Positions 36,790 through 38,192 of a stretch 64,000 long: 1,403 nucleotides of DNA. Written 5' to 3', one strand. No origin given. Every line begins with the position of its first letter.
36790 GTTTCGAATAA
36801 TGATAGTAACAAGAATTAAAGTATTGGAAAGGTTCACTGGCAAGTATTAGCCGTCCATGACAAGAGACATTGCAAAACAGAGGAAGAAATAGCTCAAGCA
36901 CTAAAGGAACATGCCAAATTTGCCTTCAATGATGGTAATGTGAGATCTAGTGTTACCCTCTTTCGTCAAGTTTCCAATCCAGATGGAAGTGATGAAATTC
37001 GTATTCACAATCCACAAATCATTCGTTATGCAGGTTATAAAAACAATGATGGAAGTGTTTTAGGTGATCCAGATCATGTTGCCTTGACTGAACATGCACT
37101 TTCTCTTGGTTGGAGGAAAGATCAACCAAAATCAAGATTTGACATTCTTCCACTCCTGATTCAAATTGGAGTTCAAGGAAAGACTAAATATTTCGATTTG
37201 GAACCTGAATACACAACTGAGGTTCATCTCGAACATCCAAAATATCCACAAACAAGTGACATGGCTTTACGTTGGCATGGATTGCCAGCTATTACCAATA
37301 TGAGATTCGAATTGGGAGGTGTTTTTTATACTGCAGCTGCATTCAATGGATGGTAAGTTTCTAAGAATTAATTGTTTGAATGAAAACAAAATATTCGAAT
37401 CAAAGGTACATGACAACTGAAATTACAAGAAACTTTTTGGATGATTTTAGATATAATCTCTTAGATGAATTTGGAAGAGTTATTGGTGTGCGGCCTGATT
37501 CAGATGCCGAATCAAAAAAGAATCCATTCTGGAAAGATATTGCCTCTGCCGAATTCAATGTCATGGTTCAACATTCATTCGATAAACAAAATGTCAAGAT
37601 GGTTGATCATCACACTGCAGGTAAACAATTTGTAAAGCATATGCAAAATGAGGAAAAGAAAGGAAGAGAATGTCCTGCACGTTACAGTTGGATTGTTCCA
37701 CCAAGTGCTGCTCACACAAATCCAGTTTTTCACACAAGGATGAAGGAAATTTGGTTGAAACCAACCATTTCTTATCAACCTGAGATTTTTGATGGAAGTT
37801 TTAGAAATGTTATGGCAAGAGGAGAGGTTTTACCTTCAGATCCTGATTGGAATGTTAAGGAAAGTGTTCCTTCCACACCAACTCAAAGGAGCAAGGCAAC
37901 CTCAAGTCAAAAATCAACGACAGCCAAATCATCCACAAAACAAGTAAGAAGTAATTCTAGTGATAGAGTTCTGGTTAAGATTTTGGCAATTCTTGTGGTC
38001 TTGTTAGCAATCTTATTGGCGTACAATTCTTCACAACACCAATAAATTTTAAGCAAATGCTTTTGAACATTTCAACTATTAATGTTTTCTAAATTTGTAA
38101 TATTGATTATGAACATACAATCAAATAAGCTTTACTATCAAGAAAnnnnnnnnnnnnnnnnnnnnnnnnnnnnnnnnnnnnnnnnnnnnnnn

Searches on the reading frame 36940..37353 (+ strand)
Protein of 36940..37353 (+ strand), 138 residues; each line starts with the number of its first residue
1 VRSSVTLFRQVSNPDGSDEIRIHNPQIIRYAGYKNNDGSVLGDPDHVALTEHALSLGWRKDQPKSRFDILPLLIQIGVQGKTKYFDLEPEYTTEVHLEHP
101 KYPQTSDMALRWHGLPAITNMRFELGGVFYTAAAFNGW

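Call 72: search_protein_families(library=pfam, max_evalue=0.001, proteins=[window:36940-37353:+])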
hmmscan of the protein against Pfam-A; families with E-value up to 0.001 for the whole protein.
window:36940-37353:+ (138 aa): 1 family
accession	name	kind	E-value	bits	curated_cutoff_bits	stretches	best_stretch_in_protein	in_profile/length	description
PF02898.20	NO_synthase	-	2.3e-48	165.4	22.7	1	1-138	105-237/362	Nitric oxide synthase, oxygenase domain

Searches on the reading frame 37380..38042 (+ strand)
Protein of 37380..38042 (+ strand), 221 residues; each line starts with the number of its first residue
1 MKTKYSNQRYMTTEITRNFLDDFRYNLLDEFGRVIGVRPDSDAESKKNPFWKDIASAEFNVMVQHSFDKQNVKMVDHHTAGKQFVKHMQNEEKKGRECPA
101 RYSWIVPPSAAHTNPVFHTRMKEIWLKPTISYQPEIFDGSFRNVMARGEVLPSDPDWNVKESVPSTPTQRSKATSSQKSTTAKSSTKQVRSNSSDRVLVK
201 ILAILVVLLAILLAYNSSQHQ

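Call 72: search_protein_families(library=pfam, max_evalue=0.001, proteins=[window:37380-38042:+])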
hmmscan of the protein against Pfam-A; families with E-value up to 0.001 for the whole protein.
window:37380-38042:+ (221 aa): 1 family
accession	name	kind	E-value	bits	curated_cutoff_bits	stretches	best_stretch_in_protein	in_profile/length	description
PF02898.20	NO_synthase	-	4.9e-42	144.6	22.7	1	7-136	235-360/362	Nitric oxide synthase, oxygenase domain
